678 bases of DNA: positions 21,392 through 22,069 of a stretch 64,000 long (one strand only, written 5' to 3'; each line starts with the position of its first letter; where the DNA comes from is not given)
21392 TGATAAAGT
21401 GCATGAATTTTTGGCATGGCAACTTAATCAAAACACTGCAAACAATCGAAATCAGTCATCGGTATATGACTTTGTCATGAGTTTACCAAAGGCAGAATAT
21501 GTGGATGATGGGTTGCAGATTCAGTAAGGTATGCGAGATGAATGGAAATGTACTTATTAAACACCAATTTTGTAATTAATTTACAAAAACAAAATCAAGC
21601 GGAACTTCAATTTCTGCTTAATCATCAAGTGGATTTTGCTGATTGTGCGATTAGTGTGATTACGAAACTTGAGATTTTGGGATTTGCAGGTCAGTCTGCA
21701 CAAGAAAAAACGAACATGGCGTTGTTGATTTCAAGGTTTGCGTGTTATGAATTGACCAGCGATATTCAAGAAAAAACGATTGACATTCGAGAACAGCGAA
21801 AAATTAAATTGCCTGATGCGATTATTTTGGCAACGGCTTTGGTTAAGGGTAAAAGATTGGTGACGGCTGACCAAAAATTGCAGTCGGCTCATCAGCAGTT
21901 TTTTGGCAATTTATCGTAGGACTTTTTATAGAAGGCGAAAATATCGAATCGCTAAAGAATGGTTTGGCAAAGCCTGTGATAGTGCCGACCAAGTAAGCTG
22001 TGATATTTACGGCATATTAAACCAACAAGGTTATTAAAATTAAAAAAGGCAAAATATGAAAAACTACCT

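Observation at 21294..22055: Toxin-antitoxin-like two-gene cassette inserted between pyrB and pyrC'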

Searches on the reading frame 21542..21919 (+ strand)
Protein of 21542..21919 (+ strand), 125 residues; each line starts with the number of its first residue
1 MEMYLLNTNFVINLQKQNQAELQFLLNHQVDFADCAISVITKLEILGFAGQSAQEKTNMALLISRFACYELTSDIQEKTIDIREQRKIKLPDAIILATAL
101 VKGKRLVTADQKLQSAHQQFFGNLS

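Call 4: search_protein_families(library=pfam, proteins=[window:21542-21919:+], max_evalue=1)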
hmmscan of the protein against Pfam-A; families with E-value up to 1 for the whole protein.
window:21542-21919:+ (125 aa): 2 families
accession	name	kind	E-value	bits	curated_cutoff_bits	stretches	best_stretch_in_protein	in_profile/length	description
PF01850.27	PIN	-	7.7e-10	39.9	23.6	1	4-114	1-115/120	PIN domain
PF17456.7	TcpS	-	0.011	16.1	28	1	57-120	32-95/155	Toxin-coregulated pilus protein S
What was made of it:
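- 21548..21919 (+): PIN-domain (VapC-family) toxin gene, 123 aa. An alternative upstream ATG lies at 21542. Pfam PF01850 E=7.7e-10 (call 4).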

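Call 5: search_protein_families(library=ncbifam, proteins=[window:21542-21919:+], max_evalue=1)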
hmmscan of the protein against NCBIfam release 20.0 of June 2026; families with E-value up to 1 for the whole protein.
window:21542-21919:+ (125 aa): 2 families
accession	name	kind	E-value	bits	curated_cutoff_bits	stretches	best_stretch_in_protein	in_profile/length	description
NF047863.1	VapCLeptosp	equivalog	6.9e-05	23.2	140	1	4-112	1-116/130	type II toxin-antitoxin system tRNA(fMet)-specific endonuclease VapC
NF010285.0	PRK13725.1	subfamily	0.13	12.2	143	1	3-84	3-85/132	tRNA(fMet)-specific endonuclease VapC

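Call 7: find_homologous_proteins(query=window:21542-21919:+)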
Query window:21542-21919:+ (125 aa): 106 proteins with E <= 0.001 among 133 candidates.
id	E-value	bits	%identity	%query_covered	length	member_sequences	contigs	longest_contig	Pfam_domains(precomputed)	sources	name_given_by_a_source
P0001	8.2e-71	253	98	98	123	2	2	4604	PF01850.28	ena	-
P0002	7.9e-53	195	76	98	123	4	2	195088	PF01850.28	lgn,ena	-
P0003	1.3e-42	162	69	98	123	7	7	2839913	PF01850.28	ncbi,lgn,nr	ncbi:type II toxin-antitoxin system VapC family toxin [Moraxella bovis]|nr:type II toxin-antitoxin s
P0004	7.7e-42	160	68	97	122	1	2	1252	PF01850.28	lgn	-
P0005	8.5e-41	156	65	94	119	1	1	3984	PF01850.28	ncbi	-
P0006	3.2e-27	113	53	88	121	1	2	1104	PF01850.28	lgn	-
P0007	5.7e-18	83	41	93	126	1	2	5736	PF01850.28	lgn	-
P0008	6.3e-17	80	40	93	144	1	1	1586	PF01850.28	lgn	-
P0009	6.8e-16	76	36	71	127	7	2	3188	PF01850.28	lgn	-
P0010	5.5e-15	73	40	90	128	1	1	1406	PF01850.28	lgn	-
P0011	1.6e-14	72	38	90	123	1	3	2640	PF01850.28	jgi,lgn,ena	jgi:hypothetical protein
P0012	2.0e-14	72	40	92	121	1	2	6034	PF01850.28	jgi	jgi:predicted nucleic acid-binding protein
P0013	3.2e-14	71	43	92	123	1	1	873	PF01850.28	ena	-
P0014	4.4e-14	70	38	90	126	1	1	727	PF01850.28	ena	-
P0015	6.2e-14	70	40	94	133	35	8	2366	PF01850.28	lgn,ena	-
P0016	1.1e-13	69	38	90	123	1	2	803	PF01850.28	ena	-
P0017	5.5e-13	67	47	88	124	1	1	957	PF01850.28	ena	-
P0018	1.7e-12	65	40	89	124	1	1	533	PF01850.28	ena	-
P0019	2.9e-12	65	38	89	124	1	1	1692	PF01850.28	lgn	-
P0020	8.2e-12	63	37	92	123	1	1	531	PF01850.28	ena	-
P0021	8.8e-12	63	39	89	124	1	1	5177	PF01850.28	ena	-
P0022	1.3e-11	62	38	89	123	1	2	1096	PF01850.28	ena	-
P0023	1.7e-11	62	38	89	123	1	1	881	PF01850.28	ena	-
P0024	1.8e-11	62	38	95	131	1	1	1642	PF01850.28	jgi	-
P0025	8.7e-11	60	46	54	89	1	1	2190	PF01850.28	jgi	jgi:predicted nucleic acid-binding protein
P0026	9.8e-11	60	49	64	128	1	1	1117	PF01850.28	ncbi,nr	ncbi:hypothetical protein FACS189456_7510 [Bacteroidia bacterium]|nr:hypothetical protein FACS189456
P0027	1.9e-10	59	38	92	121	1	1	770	PF01850.28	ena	-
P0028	4.7e-10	57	39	90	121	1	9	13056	PF01850.28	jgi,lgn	jgi:hypothetical protein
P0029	5.4e-10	57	42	86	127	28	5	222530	PF01850.28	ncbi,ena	-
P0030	8.1e-10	57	39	86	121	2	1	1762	PF01850.28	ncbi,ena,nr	ncbi:MAG: PIN domain-containing protein [Pedobacter sp.]|nr:MAG: PIN domain-containing protein [Pedo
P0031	9.4e-10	56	35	88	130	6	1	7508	PF01850.28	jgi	-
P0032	9.9e-10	56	38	90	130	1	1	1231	PF01850.28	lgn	-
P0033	5.1e-9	54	42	65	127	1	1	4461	PF01850.28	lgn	-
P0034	5.5e-9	54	44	65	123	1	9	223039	PF01850.28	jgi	jgi:predicted nucleic acid-binding protein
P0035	7.3e-9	54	38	89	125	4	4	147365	PF01850.28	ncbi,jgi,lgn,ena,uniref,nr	ncbi:type II toxin-antitoxin system VapC family toxin [Aetokthonos hydrillicola Thurmond2011]|jgi:hy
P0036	8.4e-9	53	41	90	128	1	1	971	PF01850.28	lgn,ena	-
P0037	9.4e-9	53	38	86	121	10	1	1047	PF01850.28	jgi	jgi:predicted nucleic acid-binding protein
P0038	1.3e-8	53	42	65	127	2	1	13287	PF01850.28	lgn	-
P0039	2.4e-8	52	36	83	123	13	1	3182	PF01850.28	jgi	-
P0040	3.1e-8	52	39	87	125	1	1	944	PF01850.28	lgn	-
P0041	3.4e-8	51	40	86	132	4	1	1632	PF01850.28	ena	-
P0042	6.5e-8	51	36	86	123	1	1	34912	PF01850.28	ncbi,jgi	ncbi:MAG: type II toxin-antitoxin system VapC family toxin [Terracidiphilus sp.]|jgi:predicted nucle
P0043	7.0e-8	50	39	88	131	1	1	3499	PF01850.28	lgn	-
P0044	7.0e-8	50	35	88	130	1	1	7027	PF01850.28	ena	-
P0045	9.0e-8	50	39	86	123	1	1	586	PF01850.28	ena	-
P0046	1.2e-7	50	36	86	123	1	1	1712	PF01850.28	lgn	-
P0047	1.3e-7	50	37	90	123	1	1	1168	PF01850.28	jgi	jgi:predicted nucleic acid-binding protein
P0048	1.3e-7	50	40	88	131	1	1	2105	PF01850.28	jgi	-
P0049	1.4e-7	49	40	81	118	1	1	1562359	PF01850.28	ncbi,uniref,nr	ncbi:type II toxin-antitoxin system VapC family toxin [Desulfurobacterium thermolithotrophum]|uniref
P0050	1.7e-7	49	37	86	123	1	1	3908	PF01850.28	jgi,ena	-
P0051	1.7e-7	49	35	83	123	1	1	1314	PF01850.28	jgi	-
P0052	1.7e-7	49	36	86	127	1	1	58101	PF01850.28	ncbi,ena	-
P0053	2.3e-7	49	36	93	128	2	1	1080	PF01850.28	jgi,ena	jgi:predicted nucleic acid-binding protein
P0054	2.8e-7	49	35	83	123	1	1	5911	PF01850.28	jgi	-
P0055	4.7e-7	48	37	65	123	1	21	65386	PF01850.28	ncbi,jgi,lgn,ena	ncbi:MAG: type II toxin-antitoxin system VapC family toxin [Terracidiphilus sp.]|jgi:predicted nucle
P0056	5.1e-7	48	38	88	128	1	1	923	PF01850.28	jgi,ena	jgi:predicted nucleic acid-binding protein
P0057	6.2e-7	47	40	88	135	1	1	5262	PF01850.28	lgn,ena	-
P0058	6.3e-7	47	44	62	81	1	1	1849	PF01850.28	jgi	-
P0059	7.2e-7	47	36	86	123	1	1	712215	PF01850.28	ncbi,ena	-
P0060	7.2e-7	47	34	89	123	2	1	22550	PF01850.28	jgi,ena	-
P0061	7.4e-7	47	44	62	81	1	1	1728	PF01850.28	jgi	-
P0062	8.8e-7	47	38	65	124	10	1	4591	PF01850.28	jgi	jgi:predicted nucleic acid-binding protein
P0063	1.0e-6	47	41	63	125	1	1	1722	PF01850.28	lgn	-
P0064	1.1e-6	47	40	65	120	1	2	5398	PF01850.28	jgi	jgi:predicted nucleic acid-binding protein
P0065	1.6e-6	46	38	86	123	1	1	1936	PF01850.28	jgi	jgi:predicted nucleic acid-binding protein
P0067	2.6e-6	45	40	71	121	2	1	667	PF01850.28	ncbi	-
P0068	2.8e-6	45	41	65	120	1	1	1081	PF01850.28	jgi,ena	jgi:predicted nucleic acid-binding protein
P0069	2.9e-6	45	36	86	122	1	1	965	PF01850.28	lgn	-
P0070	3.0e-6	45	40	84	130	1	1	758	PF01850.28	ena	-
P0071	3.6e-6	45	35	86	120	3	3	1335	PF01850.28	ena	-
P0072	3.9e-6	45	37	89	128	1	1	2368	PF01850.28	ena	-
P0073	4.4e-6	45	30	87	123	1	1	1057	PF01850.28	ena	-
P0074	4.6e-6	45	38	63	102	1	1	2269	PF01850.28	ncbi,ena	-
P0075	6.4e-6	44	44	58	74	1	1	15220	PF01850.28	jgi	-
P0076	6.6e-6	44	37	86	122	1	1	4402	PF01850.28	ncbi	-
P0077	7.4e-6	44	37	86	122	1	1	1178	PF01850.28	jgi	jgi:predicted nucleic acid-binding protein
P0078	7.4e-6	44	37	86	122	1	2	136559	PF01850.28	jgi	jgi:predicted nucleic acid-binding protein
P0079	8.2e-6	44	43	58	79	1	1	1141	PF01850.28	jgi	jgi:hypothetical protein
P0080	1.1e-5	43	34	90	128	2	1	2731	PF01850.28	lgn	-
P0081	1.2e-5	43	38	86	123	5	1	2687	PF01850.28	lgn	-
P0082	1.8e-5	43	36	93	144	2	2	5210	PF01850.28,PF18480.8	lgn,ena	-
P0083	1.9e-5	43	39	90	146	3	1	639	PF01850.28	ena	-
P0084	2.5e-5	42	37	90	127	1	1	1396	PF01850.28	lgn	-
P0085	2.6e-5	42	42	63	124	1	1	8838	PF01850.28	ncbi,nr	ncbi:MAG: type II toxin-antitoxin system VapC family toxin [Synergistaceae bacterium]|nr:type II tox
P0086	2.8e-5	42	42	63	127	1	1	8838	PF01850.28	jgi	jgi:predicted nucleic acid-binding protein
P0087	3.2e-5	42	37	90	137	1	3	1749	PF01850.28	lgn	-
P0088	3.2e-5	42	37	90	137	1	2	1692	PF01850.28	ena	-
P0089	4.8e-5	41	41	65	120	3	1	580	PF01850.28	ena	-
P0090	6.3e-5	41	36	88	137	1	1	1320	PF01850.28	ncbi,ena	-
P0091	8.1e-5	41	32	89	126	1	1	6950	PF01850.28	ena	-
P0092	8.1e-5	41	32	93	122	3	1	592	PF01850.28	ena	-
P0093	8.3e-5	41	35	88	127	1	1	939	PF01850.28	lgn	-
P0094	1.1e-4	40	34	93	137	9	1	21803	PF01850.28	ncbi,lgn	-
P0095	1.9e-4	39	40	64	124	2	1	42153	PF01850.28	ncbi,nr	ncbi:MAG: type II toxin-antitoxin system VapC family toxin [Synergistaceae bacterium]|nr:type II tox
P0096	2.1e-4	39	38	64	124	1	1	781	PF01850.28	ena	-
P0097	2.3e-4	39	35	86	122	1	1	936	PF01850.28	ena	-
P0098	2.5e-4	39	39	86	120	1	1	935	PF01850.28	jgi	jgi:predicted nucleic acid-binding protein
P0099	3.1e-4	39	32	86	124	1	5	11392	PF01850.28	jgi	jgi:predicted nucleic acid-binding protein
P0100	3.2e-4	39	38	63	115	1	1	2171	PF01850.28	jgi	jgi:hypothetical protein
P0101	4.0e-4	38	37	88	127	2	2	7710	PF01850.28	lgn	-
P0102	4.2e-4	38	40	63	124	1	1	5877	PF01850.28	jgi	jgi:predicted nucleic acid-binding protein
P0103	5.3e-4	38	38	70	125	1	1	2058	PF01850.28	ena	-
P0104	6.2e-4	38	36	68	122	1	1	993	PF01850.28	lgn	-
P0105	7.7e-4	37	37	90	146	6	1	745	PF01850.28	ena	-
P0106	8.5e-4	37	36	90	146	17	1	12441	PF01850.28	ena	-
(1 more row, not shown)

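Call 11: find_encoding_contigs(protein=P0001, flank=5000, max_places=4)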
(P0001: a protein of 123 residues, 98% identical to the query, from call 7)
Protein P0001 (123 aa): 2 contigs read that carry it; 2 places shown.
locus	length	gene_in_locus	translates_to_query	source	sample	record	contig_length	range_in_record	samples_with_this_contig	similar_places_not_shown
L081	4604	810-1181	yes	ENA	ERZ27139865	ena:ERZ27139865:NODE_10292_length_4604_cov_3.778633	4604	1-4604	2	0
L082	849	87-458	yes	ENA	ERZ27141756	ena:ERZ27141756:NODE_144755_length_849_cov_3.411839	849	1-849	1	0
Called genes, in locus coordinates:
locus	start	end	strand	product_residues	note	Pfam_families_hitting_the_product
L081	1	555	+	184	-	?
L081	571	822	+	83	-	-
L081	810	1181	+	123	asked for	PF01850:PIN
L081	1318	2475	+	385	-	PF12890:DHOase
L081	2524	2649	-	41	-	-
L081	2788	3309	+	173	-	PF09900:DUF2127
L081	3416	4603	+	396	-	?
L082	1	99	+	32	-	?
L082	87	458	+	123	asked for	PF01850:PIN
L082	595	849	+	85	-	?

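Call 12: find_encoding_contigs(protein=P0002, flank=5000, max_places=4)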
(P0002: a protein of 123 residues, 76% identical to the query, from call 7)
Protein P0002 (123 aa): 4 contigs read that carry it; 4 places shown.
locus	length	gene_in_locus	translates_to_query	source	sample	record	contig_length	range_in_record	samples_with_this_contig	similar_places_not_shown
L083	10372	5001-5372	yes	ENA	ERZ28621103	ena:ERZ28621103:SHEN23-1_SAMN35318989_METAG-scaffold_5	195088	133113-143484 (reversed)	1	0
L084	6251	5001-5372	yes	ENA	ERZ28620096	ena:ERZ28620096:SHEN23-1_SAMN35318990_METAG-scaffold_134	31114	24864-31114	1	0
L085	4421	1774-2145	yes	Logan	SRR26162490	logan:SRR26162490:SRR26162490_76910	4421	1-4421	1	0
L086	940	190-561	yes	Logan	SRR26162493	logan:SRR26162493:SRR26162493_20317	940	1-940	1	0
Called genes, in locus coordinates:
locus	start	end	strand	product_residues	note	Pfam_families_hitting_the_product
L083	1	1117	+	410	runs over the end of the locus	PF01960:ArgJ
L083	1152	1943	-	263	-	PF22435:MRM3-like_sub_bind, PF00588:SpoU_methylase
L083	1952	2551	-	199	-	-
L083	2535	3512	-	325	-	PF00316:FBPase, PF18913:FBPase_C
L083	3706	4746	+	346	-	PF02729:OTCace_N, PF00185:OTCace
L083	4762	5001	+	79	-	-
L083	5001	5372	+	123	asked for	PF01850:PIN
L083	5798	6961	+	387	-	PF12890:DHOase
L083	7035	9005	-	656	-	PF03631:Virul_fac_BrkB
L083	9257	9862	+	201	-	PF02525:Flavodoxin_2 (weak), PF03358:FMN_red, PF12724:Flavodoxin_5 (faint), PF00258:Flavodoxin_1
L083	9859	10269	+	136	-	-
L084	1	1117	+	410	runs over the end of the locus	PF01960:ArgJ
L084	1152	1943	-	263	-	PF22435:MRM3-like_sub_bind, PF00588:SpoU_methylase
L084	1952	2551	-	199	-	-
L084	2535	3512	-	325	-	PF00316:FBPase, PF18913:FBPase_C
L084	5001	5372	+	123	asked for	PF01850:PIN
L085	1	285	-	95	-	?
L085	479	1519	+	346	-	PF02729:OTCace_N, PF00185:OTCace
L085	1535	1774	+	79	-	-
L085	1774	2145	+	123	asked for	PF01850:PIN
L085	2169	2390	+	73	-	-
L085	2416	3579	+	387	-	PF12890:DHOase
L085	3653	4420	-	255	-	?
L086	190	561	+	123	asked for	PF01850:PIN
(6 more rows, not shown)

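Call 13: find_encoding_contigs(protein=P0003, flank=5000, max_places=6)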
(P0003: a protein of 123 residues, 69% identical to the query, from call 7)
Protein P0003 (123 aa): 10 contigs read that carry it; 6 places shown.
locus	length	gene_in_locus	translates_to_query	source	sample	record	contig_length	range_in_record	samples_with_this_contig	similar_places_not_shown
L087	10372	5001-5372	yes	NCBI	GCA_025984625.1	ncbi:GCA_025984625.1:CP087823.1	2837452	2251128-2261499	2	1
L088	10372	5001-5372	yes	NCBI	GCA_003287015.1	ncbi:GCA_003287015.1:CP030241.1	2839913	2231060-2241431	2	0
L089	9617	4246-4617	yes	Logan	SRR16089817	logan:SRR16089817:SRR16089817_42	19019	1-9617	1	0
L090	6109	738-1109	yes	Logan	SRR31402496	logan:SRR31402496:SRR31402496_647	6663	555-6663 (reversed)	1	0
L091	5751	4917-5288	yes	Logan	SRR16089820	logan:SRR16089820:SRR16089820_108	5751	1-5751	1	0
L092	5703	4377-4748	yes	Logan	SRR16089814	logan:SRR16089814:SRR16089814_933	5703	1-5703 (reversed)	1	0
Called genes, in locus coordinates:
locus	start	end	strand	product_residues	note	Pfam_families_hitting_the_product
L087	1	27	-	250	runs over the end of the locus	PF00106:adh_short, PF08659:KR (weak), PF13561:adh_short_C2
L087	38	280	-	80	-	PF01850:PIN (weak)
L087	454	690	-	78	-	-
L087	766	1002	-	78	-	-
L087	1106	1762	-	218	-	PF00697:PRAI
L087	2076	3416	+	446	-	PF02812:ELFV_dehydrog_N, PF00208:ELFV_dehydrog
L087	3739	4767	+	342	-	PF02729:OTCace_N, PF00185:OTCace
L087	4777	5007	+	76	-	-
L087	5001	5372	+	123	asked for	PF01850:PIN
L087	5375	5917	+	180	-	PF05685:Uma2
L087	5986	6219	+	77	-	-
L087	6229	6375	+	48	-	PF08238:Sel1 (weak)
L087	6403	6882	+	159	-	PF13424:TPR_12 (faint), PF07719:TPR_2 (faint), PF13181:TPR_8 (faint), PF13432:TPR_16 (faint), PF00515:TPR_1 (weak), PF08238:Sel1 (weak)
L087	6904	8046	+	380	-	PF12890:DHOase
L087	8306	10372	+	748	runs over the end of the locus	PF07715:Plug, PF00593:TonB_dep_Rec_b-barrel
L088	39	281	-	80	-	PF01850:PIN (weak)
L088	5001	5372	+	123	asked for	PF01850:PIN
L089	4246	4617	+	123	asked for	PF01850:PIN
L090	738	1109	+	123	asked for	PF01850:PIN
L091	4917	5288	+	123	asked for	PF01850:PIN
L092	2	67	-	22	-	?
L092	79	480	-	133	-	-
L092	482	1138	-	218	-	PF00697:PRAI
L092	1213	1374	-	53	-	-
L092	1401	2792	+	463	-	PF02812:ELFV_dehydrog_N, PF00208:ELFV_dehydrog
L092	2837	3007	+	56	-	-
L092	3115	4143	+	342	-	PF02729:OTCace_N, PF00185:OTCace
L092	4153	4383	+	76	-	-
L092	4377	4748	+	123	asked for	PF01850:PIN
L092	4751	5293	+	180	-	PF05685:Uma2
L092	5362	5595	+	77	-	-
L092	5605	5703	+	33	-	?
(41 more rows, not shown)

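Call 18: search_protein_families(library=pfam, proteins=[L085:2169-2390:+, L081:571-822:+], max_evalue=0.01)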
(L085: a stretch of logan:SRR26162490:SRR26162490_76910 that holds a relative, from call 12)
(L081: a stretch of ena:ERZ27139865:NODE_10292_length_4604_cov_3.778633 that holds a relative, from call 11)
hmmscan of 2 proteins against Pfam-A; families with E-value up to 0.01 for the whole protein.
L085:2169-2390:+ (73 aa): 1 family
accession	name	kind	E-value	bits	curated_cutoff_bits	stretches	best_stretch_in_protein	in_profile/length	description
PF12472.13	DUF3693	-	0.0068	16.4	21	1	2-38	22-58/60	Phage related protein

L081:571-822:+ (83 aa): 1 family
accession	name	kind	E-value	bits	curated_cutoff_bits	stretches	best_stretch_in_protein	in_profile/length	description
PF19891.5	DUF6364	-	0.0079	17.1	27.3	1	2-61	3-50/70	Family of unknown function (DUF6364)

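Call 20: find_homologous_proteins(query=L081:571-819:+)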
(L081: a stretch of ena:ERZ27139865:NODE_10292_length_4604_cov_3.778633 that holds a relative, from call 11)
Query L081:571-819:+ (83 aa): 3 proteins with E <= 0.001 among 3 candidates.
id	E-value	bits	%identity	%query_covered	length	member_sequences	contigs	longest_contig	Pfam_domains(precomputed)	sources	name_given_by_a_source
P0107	2.1e-39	151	100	87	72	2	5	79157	-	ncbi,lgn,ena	-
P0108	4.3e-29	118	73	95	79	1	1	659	-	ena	-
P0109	4.0e-27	112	71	95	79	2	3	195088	-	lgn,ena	-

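Call 21: find_encoding_contigs(protein=P0107, flank=3000, max_places=8)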
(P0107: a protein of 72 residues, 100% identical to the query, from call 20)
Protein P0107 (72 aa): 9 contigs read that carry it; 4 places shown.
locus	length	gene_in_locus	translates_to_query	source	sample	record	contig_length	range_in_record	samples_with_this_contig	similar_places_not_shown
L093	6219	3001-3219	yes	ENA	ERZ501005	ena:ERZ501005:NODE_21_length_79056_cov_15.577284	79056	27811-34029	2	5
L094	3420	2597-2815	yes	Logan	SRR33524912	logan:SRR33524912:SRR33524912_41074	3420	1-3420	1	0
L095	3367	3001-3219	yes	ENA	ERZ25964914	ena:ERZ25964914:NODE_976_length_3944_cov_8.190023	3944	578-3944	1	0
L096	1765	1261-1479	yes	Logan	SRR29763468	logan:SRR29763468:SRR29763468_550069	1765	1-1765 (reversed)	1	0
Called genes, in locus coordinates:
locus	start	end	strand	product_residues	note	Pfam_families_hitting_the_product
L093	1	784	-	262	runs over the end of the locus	PF22435:MRM3-like_sub_bind, PF00588:SpoU_methylase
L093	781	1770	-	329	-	PF00316:FBPase, PF18913:FBPase_C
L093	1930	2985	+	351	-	PF02729:OTCace_N, PF00185:OTCace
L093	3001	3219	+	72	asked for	-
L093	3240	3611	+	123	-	PF01850:PIN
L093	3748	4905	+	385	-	PF12890:DHOase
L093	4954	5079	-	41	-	-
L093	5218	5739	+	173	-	PF09900:DUF2127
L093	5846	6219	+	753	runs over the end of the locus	PF02153:PDH_N, PF03807:F420_oxidored (weak), PF20463:PDH_C, PF00275:EPSP_synthase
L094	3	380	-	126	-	?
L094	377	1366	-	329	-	PF00316:FBPase, PF18913:FBPase_C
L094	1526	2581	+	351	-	PF02729:OTCace_N, PF00185:OTCace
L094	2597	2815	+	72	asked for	-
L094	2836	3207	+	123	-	PF01850:PIN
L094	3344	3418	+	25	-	?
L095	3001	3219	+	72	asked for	-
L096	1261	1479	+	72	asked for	-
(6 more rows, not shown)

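Call 22: find_encoding_contigs(protein=P0005, flank=4000, max_places=3)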
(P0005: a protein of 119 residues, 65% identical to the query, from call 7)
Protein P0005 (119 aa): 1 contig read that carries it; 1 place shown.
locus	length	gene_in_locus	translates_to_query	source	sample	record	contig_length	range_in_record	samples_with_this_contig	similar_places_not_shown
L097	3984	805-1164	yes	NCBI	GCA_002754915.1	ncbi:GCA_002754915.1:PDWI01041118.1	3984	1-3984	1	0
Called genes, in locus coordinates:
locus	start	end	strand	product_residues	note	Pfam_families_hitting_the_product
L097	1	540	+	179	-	?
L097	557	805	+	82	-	-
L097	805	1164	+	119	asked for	PF01850:PIN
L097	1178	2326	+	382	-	PF12890:DHOase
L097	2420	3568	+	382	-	PF08545:ACP_syn_III, PF08541:ACP_syn_III_C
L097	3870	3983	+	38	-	?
